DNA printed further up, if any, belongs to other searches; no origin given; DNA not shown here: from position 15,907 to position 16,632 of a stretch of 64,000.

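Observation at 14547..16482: Tight three-gene operon: signal-less hyper-cysteine DPBB protein, Tat-exported partner and MauE-like redox membrane protein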

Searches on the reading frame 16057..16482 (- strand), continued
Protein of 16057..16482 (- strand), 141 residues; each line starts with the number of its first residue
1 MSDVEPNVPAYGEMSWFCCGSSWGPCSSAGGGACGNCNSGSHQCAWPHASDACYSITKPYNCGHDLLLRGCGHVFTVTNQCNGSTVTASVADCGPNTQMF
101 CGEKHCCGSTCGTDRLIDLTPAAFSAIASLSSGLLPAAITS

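Call 43: search_protein_families(library=pfam, proteins=[P0247, P0248, P0273, P0261, L085:6486-7001:+, L085:5317-5907:+, L084:1785-2333:+], max_evalue=1)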
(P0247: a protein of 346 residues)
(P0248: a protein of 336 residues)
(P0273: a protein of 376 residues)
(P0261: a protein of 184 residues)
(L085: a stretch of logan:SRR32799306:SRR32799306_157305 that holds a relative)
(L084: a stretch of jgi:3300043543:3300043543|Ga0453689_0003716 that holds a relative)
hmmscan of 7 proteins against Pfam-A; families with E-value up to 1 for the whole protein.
P0247 (346 aa): 2 families
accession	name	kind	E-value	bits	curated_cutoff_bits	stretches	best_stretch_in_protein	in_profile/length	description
PF03330.24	DPBB_1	-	0.00029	21.4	28.8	1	268-344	14-82/83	Lytic transglycolase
PF10518.14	TAT_signal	-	0.035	14.5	22.7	1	4-18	2-16/21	TAT (twin-arginine translocation) pathway signal sequence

P0248 (336 aa): 2 families
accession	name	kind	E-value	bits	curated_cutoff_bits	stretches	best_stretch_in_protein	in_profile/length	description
PF03330.24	DPBB_1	-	0.00015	22.3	28.8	1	269-333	29-82/83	Lytic transglycolase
PF02736.25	Myosin_N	-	0.15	12.4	27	0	42-63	9-30/45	Myosin N-terminal SH3-like domain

P0273 (376 aa): 2 families
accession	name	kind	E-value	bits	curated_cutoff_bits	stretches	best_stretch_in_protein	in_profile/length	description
PF03330.24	DPBB_1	-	1.2e-07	32.3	28.8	1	285-369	10-80/83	Lytic transglycolase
PF18914.6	DUF5666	-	0.0054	17.4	27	1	140-211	4-59/60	Domain of unknown function (DUF5666)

P0261 (184 aa): 2 families
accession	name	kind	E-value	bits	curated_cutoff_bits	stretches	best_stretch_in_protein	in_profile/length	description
PF03330.24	DPBB_1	-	0.00064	20.4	28.8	1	101-177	13-79/83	Lytic transglycolase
PF10518.14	TAT_signal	-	0.0035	17.7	22.7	1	5-22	2-19/21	TAT (twin-arginine translocation) pathway signal sequence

L085:6486-7001:+ (171 aa): 3 families
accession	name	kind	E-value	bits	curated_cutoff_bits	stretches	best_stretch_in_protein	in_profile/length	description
PF18914.6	DUF5666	-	9.2e-07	29.5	27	2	99-165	2-58/60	Domain of unknown function (DUF5666)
PF01330.27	RuvA_N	-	0.0066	17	23.6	0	94-126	2-34/61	RuvA N terminal domain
PF02736.25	Myosin_N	-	0.023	15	27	1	19-38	11-30/45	Myosin N-terminal SH3-like domain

L085:5317-5907:+ (196 aa): 2 families
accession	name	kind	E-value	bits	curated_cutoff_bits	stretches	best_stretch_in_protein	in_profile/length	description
PF07291.16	MauE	-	1.2e-21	77.8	27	1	10-134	4-126/128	Methylamine utilisation protein MauE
PF07681.17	DoxX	-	9.2e-07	29.8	23.6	1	11-89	2-78/85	DoxX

L084:1785-2333:+ (182 aa): 0 families

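Call 51: predict_structure(alignment_id=A3)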
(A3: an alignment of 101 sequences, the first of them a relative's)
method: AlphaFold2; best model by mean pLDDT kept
length: 346 residues; sequences in the alignment: 101
mean_pLDDT: 86.6   pTM: 0.86
mean pLDDT of the five models: 86.6, 86.0, 85.7, 85.4, 84.4
residues with pLDDT >= 90: 239; 70-90: 42; 50-70: 48; < 50: 17
segments of 3 or more residues with pLDDT < 50: 1-5, 11-16
pLDDT, mean of each block of 10 residues (from residue 1): 45 52 66 65 92 96 93 97 95 96 96 97 96 94 95 89 91 96 96 79 52 64 95 66 91 96 87 92 96 97 93 92 97 97 96
secondary structure, 60 per line:
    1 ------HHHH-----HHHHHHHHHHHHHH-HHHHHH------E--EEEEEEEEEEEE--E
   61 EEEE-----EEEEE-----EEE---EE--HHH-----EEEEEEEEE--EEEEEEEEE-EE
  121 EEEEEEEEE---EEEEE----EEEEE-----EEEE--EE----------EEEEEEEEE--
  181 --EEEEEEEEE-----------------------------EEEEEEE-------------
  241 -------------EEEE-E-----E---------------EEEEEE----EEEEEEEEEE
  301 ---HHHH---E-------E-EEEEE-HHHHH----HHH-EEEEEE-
elements in order: H7-10 H16-29 H31-36 E46-57 E60-64 E70-74 E80-82 E98-106 E109-117 E119-129 E133-137 E142-146 E152-155 E170-178 E183-191 E221-227 E254-257 E281-286 E291-300 H304-307 E321-325 H327-331 E340-345

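Call 55: fold_search(model_id=the predicted structure, library=pdb)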
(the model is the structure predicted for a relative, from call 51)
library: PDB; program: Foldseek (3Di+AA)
matches with E <= 10: 1137; with E <= 0.001: 9
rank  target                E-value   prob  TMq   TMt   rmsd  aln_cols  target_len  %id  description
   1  9ce9_MODEL_1_A        8.1e-05  1.00  0.24  0.73   5.7       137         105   26  Solution NMR structure of the fungal loosenin PcaLOOL12 from Phanerochaete carnosa (released 2024-07-10)
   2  7a05_MODEL_1_A        1.7e-04  1.00  0.16  0.29  11.4       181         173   12  NMR structure of D3-D4 domains of Vibrio vulnificus ribosomal protein S1 (released 2021-06-23)
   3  9gut_B                2.6e-04  0.99  0.18  0.13  18.6       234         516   12  30S mRNA delivery complex (bS1 resolved) (released 2024-11-20)
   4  4avr_A                2.8e-04  1.00  0.23  0.82   3.3       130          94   18  Crystal structure of the hypothetical protein Pa4485 from Pseudomonas aeruginosa (released 2013-01-09)
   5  5ntb_A                5.1e-04  1.00  0.22  0.65   5.5       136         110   19  Streptomyces papain inhibitor (SPI) (released 2018-03-07)
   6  9guq_B                5.7e-04  0.97  0.16  0.29  12.7       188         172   10  30S PIC (Pre-Initiation complex) (released 2024-11-20)
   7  1yby_A                8.5e-04  0.99  0.16  0.27   9.6       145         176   12  Conserved hypothetical protein Cth-95 from Clostridium thermocellum (released 2005-02-01)
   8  5j3b_B                9.0e-04  0.99  0.16  0.28  10.2       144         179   12  Structure of translation elongation factor P from Acinetobacter baumannii (released 2016-05-04)
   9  4pmk_A                9.5e-04  1.00  0.23  0.48   6.5       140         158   19  Crystal structure of kiwellin (released 2014-08-13)
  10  6fpg_D                1.1e-03  1.00  0.23  0.49   8.3       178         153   17  Structure of the Ustilago maydis chorismate mutase 1 in complex with a Zea mays kiwellin (released 2019-01-16)
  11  9tvu_a                1.3e-03  0.97  0.16  0.22  13.6       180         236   12  Structure of the Chlamydomonas reinhardtii chlororibosome (released 2026-02-18)
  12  6y6m_MODEL_1_A        1.6e-03  0.95  0.16  0.29  12.6       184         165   11  solution structure of cold-shock domain 1 and 2 of drosophila Upstream of N-Ras (Unr) (released 2020-07-29)
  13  3e6z                  1.7e-03  1.00  0.18  0.68   2.8        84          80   14  1.0 A Structure of CusF-W44A-Cu(II) residues 10-88 from Escherichia coli (released 2009-07-07)
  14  4pmk_B                1.7e-03  1.00  0.23  0.54   8.3       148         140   20  Crystal structure of kiwellin (released 2014-08-13)
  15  7zhr_A                1.8e-03  1.00  0.27  0.39   8.1       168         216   14  Complex structure of drosophila Unr CSD789 and pAbp RRM3 (released 2022-12-07)
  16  6fpg_E                2.0e-03  1.00  0.24  0.48   8.0       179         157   16  Structure of the Ustilago maydis chorismate mutase 1 in complex with a Zea mays kiwellin (released 2019-01-16)
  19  3d30                  2.4e-03  1.00  0.24  0.37   5.2       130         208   15  Structure of an expansin like protein from Bacillus Subtilis at 1.9A resolution (released 2008-10-14)
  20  6fpg_I                2.4e-03  1.00  0.23  0.49   8.1       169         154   17  Structure of the Ustilago maydis chorismate mutase 1 in complex with a Zea mays kiwellin (released 2019-01-16)
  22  6fpg_H                2.9e-03  1.00  0.23  0.49   7.7       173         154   17  Structure of the Ustilago maydis chorismate mutase 1 in complex with a Zea mays kiwellin (released 2019-01-16)
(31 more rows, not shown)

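Call 60: find_encoding_contigs(protein=P0250, flank=4000, max_places=2)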
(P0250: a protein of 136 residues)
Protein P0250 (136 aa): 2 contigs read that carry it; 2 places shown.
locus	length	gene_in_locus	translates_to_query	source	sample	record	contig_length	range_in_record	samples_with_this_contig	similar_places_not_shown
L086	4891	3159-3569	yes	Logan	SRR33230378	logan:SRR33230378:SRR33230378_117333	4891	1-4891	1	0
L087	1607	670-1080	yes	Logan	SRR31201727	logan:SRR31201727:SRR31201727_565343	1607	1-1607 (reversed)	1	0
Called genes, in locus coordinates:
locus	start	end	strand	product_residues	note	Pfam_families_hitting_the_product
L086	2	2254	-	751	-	?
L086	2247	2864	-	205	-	PF04542:Sigma70_r2, PF08281:Sigma70_r4_2, PF04545:Sigma70_r4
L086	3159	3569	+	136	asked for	-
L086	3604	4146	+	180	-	-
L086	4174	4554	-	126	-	-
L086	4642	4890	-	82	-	?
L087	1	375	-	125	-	?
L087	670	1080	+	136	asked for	-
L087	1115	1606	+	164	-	?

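Call 61: find_encoding_contigs(protein=P0265, flank=4000, max_places=2)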
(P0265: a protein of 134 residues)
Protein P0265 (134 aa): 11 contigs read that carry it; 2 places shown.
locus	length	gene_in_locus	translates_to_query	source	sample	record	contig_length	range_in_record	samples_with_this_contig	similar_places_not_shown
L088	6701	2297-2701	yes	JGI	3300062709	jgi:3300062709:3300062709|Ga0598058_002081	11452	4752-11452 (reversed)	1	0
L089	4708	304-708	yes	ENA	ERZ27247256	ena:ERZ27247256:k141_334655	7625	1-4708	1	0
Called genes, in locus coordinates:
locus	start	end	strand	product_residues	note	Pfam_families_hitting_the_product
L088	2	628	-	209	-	?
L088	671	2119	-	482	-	PF20042:DUF6444, PF13005:zf-IS66, PF03050:DDE_Tnp_IS66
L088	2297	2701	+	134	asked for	-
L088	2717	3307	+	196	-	PF18914:DUF5666 (faint)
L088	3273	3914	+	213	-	-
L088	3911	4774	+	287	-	PF07291:MauE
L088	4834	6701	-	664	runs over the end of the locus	PF13424:TPR_12 (faint), PF03704:BTAD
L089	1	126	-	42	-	?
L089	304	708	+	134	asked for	-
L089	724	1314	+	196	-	PF18914:DUF5666 (faint)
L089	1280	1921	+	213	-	-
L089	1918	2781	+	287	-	PF07291:MauE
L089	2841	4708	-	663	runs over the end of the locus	PF13424:TPR_12 (faint), PF03704:BTAD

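Call 62: find_encoding_contigs(protein=P0313, flank=4000, max_places=2)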
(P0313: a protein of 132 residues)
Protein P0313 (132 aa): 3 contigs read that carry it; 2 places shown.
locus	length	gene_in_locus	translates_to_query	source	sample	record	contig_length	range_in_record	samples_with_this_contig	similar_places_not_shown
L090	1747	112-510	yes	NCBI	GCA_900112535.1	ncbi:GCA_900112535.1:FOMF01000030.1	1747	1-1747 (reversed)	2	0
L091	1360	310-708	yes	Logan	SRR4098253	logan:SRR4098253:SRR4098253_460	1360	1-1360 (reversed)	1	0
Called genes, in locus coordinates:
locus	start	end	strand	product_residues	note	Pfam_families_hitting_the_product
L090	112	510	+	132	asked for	PF03330:DPBB_1 (weak)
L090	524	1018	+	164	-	-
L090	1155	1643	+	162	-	-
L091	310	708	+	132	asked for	PF03330:DPBB_1 (weak)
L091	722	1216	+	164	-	-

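Call 63: find_encoding_contigs(protein=P0326, flank=4000, max_places=2)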
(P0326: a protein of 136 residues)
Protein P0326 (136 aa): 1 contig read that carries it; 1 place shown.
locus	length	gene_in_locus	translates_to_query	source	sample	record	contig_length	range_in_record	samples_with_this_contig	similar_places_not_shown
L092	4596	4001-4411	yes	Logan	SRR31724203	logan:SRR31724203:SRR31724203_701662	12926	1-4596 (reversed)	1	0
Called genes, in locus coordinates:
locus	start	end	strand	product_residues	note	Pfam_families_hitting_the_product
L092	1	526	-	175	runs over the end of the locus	-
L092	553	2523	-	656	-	PF05876:GpA_ATPase, PF20454:GpA_nuclease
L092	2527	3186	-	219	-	-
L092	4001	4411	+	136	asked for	-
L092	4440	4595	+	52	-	?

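Call 66: list_cluster_members(proteins=[P0313, P0326, P0265, P0241, P0242, P0243, P0258, P0299, P0290, P0327])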
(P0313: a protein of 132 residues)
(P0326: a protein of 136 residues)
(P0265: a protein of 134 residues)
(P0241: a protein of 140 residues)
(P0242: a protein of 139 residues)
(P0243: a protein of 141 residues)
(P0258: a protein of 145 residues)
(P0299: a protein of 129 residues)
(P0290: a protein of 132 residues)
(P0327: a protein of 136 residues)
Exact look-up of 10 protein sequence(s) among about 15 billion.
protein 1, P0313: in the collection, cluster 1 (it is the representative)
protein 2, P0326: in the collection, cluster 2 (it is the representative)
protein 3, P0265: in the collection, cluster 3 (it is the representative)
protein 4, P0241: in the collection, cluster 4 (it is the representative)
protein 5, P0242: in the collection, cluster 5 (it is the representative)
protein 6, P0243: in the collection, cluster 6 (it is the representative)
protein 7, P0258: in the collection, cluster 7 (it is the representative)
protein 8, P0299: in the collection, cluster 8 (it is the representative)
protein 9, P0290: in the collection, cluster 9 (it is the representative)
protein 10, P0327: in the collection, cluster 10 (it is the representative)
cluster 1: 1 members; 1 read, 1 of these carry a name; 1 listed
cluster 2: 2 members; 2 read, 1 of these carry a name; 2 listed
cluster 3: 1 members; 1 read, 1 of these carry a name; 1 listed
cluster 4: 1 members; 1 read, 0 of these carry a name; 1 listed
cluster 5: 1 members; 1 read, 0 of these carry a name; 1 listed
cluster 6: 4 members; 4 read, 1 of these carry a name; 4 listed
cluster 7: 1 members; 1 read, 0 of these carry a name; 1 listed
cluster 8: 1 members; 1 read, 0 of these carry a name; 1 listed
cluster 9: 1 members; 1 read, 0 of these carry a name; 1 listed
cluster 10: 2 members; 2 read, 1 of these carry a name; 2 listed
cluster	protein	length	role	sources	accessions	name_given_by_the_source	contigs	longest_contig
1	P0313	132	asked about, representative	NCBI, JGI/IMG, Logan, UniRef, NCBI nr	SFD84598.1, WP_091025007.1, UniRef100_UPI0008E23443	RlpA-like double-psi beta-barrel domain-containing protein [Bacillus sp. UNCCL81] | RlpA-like double-psi beta-barrel domain-containing protein n=1 Tax=Bacillus sp. UNCCL81 ...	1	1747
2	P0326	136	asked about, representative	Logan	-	-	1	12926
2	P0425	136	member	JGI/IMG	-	hypothetical protein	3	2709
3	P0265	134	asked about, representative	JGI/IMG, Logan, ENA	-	hypothetical protein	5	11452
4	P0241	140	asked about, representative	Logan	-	-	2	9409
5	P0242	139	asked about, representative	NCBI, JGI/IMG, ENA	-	-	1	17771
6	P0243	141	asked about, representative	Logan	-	-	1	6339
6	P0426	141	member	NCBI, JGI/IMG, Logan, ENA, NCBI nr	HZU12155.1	MAG TPA: hypothetical protein VFB58_04885 [Chloroflexota bacterium] | hypothetical protein [Chloroflexota bacterium]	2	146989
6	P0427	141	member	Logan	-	-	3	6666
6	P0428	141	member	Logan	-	-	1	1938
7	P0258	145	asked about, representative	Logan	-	-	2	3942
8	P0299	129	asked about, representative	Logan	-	-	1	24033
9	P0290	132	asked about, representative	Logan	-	-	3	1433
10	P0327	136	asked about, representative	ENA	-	-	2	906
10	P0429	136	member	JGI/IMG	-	hypothetical protein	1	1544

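Call 68: search_dna_similar(query=L085:5317-5904:+, collection=plasmids, mode=protein, max_evalue=0.001, max_rows=25)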
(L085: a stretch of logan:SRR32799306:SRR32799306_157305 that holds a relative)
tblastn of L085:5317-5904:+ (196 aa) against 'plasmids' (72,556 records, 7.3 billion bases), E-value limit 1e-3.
Records with a match: 14; places in all: 14; records where one place covers at least 80% of the query: 0.
Best place of each record, by identity: <60% 14.
By first word of the organism name: Bacillus 12; Paracoccus 1; Priestia 1.
By predicted mobility (MOB-suite, as given by PLSDB): non-mobilizable 11; conjugative 2; mobilizable 1.
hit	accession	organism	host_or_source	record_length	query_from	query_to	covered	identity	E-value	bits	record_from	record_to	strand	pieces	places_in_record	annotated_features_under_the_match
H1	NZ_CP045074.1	Paracoccus kondratievae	genome assembly,the fermentation ...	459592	27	140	58%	39.3%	1e-4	49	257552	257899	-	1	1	MauE/DoxX family redox-associated membrane protein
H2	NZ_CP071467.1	Priestia megaterium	whole organism,Hypersaline environment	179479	15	152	70%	30.5%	5e-7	56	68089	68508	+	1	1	MauE/DoxX family redox-associated membrane protein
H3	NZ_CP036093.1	Bacillus toyonensis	cell culture,soil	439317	30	141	57%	31.7%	1e-5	52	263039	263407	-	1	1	MauE/DoxX family redox-associated membrane protein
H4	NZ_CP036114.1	Bacillus toyonensis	-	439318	30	141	57%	31.7%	1e-5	52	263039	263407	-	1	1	MauE/DoxX family redox-associated membrane protein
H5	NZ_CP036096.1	Bacillus toyonensis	cell culture,soil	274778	30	141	57%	31.7%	1e-5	52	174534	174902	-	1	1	MauE/DoxX family redox-associated membrane protein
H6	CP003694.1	Bacillus thuringiensis MC28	-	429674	30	141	57%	31.7%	2e-5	52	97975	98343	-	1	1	putative methylamine utilization protein MauE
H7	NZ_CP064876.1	Bacillus toyonensis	sediment,deep-sea sediment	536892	30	141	57%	31.7%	2e-5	52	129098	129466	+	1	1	MauE/DoxX family redox-associated membrane protein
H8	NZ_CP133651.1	Bacillus cereus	-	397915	30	141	57%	31.7%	2e-5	52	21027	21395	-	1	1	MauE/DoxX family redox-associated membrane protein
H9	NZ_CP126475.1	Bacillus thuringiensis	mixed culture,termite gut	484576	30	141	57%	31.7%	2e-5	52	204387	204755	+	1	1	MauE/DoxX family redox-associated membrane protein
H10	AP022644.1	Bacillus wiedmannii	-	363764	30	141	57%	31.7%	3e-5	51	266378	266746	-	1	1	hypothetical protein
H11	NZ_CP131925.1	Bacillus mycoides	whole organism,soil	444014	30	141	57%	31.7%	1e-4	49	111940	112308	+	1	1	MauE/DoxX family redox-associated membrane protein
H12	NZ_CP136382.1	Bacillus mycoides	whole organism,soil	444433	30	141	57%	31.7%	1e-4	49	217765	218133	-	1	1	MauE/DoxX family redox-associated membrane protein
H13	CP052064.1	Bacillus thuringiensis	soil sample,soil sample from Harissa ...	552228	30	141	57%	30.1%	3e-4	48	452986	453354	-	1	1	methylase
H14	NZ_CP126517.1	Bacillus toyonensis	bacterial isolate,warm, humid forested ...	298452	44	141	50%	33.0%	9e-5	50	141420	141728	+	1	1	MauE/DoxX family redox-associated membrane protein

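Call 69: get_annotated_region(hit=H1, flank=5000)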
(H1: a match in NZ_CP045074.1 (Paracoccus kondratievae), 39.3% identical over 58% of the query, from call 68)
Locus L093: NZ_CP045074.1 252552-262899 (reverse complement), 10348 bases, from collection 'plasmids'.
description: Paracoccus kondratievae strain BJQ0001 plasmid unnamed1, complete sequence
organism: Paracoccus kondratievae (NCBI taxid 135740)
taxonomy: Bacteria; Pseudomonadota; Alphaproteobacteria; Rhodobacterales; Paracoccaceae; Paracoccus; Paracoccus kondratievae
host: -; source: genome assembly,the fermentation starter of Baijiu; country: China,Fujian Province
typing (MOB-suite, as given by PLSDB): non-mobilizable
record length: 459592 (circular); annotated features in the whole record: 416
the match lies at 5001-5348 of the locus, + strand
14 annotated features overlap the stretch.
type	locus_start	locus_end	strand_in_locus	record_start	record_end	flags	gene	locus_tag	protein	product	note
CDS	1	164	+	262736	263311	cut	-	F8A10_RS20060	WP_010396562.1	nitrous oxide reductase accessory protein NosL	-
CDS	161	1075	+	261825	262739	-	-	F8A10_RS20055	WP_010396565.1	FAD:protein FMN transferase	GO:0017013 - protein flavinylation [Evidence IEA]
CDS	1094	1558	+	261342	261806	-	-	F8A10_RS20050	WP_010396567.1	membrane protein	-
CDS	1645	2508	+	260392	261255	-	-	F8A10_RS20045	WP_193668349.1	LysR family transcriptional regulator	GO:0006355 - regulation of DNA-templated transcription [Evidence IEA]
CDS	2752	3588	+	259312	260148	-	-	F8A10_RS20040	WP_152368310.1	methylamine utilization protein MauF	-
CDS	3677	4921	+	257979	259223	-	mauB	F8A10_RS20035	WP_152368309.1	methylamine dehydrogenase (amicyanin) large subunit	-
CDS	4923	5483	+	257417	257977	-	-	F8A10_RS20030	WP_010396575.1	MauE/DoxX family redox-associated membrane protein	GO:0030416 - methylamine metabolic process [Evidence IEA]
CDS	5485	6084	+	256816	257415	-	mauD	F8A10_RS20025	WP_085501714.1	methylamine dehydrogenase accessory protein MauD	-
CDS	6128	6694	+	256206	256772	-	mauA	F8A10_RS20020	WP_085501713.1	methylamine dehydrogenase (amicyanin) small subunit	-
CDS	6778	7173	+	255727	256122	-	-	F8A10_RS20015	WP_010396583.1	amicyanin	-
CDS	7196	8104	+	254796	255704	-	mauJ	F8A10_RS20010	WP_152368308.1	methylamine utilization protein MauJ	-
CDS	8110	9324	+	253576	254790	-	-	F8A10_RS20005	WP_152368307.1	cytochrome c peroxidase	-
CDS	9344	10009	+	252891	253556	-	napG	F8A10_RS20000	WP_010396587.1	ferredoxin-type protein NapG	-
CDS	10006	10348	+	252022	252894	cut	napH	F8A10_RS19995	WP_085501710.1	quinol dehydrogenase ferredoxin subunit NapH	-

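Call 74: find_encoding_contigs(protein=P0101, flank=5000, max_places=2)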
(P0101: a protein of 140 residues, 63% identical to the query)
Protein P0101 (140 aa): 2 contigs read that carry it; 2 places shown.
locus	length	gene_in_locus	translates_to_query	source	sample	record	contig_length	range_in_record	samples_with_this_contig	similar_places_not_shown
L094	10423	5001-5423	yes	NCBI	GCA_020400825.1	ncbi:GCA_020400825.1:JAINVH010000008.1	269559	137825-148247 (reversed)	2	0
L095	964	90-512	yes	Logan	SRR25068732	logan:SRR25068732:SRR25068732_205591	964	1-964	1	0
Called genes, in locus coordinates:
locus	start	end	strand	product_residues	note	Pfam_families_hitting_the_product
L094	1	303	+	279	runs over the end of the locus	PF10708:DUF2510, PF03803:Scramblase, PF04525:LOR (weak)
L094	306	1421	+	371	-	PF01869:BcrAD_BadFG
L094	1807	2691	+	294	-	-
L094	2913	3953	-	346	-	PF10282:Lactonase, PF22494:choice_anch_I (faint)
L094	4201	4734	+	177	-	PF12802:MarR_2 (faint), PF13404:HTH_AsnC-type, PF13412:HTH_24, PF01037:AsnC_trans_reg, PF22482:AsnC_trans_reg_3 (weak)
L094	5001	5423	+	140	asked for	PF03330:DPBB_1 (weak)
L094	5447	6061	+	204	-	-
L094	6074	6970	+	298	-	PF07291:MauE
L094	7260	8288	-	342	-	PF21686:LigD_Prim-Pol, PF01896:DNA_primase_S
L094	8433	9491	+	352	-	PF01068:DNA_ligase_A_M, PF04679:DNA_ligase_A_C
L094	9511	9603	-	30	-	-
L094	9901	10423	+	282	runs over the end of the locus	PF01522:Polysacc_deac_1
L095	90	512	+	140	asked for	PF03330:DPBB_1 (weak)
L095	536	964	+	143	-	?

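Call 75: find_encoding_contigs(protein=P0108, flank=5000, max_places=2)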
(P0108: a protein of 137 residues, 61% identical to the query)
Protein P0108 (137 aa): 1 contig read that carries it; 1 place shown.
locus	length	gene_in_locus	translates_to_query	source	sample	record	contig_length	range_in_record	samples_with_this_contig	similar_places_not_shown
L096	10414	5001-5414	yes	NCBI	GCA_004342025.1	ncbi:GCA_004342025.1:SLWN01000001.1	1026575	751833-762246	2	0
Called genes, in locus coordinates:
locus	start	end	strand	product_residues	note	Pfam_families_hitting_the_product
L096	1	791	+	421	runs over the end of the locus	PF07690:MFS_1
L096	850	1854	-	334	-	PF03741:TerC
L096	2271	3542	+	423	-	PF18130:ATPgrasp_N, PF13535:ATP-grasp_4, PF18603:LAL_C2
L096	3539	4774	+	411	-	PF07690:MFS_1, PF12832:MFS_1_like, PF07690:MFS_1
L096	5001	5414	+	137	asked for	-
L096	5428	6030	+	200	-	-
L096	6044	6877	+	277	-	PF07291:MauE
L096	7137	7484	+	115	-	PF13560:HTH_31, PF01381:HTH_3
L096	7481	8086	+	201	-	PF02661:Fic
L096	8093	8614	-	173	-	PF00293:NUDIX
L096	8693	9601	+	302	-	PF01297:ZnuA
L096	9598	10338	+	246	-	PF00005:ABC_tran, PF02463:SMC_N (weak), PF13304:AAA_21 (faint)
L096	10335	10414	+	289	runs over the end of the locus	PF00950:ABC-3, PF01032:FecCD (weak)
